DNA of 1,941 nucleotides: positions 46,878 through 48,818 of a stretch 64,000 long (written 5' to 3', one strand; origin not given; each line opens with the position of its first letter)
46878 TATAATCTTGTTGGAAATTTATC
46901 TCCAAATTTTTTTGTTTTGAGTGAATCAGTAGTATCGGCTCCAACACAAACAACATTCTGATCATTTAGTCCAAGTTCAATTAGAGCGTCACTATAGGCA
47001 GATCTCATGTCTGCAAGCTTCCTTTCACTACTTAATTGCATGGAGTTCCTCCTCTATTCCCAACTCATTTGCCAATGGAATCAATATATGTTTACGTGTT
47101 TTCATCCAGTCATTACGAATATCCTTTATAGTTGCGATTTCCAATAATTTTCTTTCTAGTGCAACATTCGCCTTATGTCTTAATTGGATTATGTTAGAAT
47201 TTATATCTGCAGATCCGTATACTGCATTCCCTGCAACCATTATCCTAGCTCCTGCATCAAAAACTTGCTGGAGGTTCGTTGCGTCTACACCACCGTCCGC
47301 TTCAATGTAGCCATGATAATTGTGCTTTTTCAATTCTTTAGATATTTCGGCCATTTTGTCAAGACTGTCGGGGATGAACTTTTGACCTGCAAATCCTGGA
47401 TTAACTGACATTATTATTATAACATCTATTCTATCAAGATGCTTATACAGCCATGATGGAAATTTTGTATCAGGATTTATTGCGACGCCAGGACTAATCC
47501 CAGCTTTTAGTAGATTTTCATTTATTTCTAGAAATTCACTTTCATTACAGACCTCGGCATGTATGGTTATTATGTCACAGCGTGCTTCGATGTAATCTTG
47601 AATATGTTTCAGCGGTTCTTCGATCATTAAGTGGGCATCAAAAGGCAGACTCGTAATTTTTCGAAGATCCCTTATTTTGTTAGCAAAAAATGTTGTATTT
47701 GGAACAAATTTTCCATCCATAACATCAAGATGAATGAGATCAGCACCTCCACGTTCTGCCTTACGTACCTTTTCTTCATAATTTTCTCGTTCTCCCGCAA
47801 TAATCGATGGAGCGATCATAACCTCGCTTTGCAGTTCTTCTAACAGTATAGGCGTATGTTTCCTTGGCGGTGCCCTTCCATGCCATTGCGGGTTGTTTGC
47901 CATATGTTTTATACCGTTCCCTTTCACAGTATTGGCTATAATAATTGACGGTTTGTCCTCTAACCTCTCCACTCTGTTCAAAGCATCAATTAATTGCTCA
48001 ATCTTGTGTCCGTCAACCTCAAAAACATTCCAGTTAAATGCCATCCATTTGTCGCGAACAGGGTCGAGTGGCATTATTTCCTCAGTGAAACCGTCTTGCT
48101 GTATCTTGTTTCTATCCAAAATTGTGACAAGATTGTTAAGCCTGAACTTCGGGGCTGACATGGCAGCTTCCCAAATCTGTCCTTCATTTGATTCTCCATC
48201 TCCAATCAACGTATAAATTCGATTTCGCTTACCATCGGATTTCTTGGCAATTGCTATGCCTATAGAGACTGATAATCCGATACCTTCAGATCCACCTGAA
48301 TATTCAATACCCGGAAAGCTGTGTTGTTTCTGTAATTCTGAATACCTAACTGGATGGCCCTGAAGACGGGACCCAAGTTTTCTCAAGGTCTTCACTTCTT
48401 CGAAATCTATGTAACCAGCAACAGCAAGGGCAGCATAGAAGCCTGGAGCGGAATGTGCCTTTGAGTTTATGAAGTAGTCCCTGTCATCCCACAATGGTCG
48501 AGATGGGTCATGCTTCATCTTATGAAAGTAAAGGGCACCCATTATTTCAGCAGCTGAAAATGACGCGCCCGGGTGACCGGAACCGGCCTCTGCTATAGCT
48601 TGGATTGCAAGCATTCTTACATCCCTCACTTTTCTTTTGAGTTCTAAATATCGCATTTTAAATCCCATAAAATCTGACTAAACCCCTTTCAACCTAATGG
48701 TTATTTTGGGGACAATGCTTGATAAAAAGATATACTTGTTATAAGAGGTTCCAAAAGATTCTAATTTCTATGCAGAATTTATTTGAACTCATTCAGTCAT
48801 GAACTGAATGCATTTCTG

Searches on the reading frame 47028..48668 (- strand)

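Call 10: search_protein_families(library=pfam, proteins=[window:47028-48668:-], max_evalue=0.1)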
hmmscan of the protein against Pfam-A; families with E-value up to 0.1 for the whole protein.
window:47028-48668:- (546 aa): 6 families
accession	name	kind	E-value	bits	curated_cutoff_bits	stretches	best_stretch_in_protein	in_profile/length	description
PF00834.25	Ribul_P_3_epim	-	8.3e-58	195.5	21.1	1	285-484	2-198/198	Ribulose-phosphate 3 epimerase family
PF00456.26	Transketolase_N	-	4.7e-47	161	22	1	12-266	4-262/334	Transketolase, thiamine diphosphate binding domain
PF13292.11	DXP_synthase_N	-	1.3e-07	31.6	21.2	1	125-189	110-173/274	1-deoxy-D-xylulose-5-phosphate synthase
PF00676.26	E1_dh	-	2.2e-05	24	22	1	130-228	103-202/300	Dehydrogenase E1 component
PF01729.25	QRPTase_C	-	0.0082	16.3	23.1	0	436-485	111-160/169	Quinolinate phosphoribosyl transferase, C-terminal domain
PF08561.15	Ribosomal_L37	-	0.033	14.7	21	0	388-442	19-42/89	Mitochondrial ribosomal protein L37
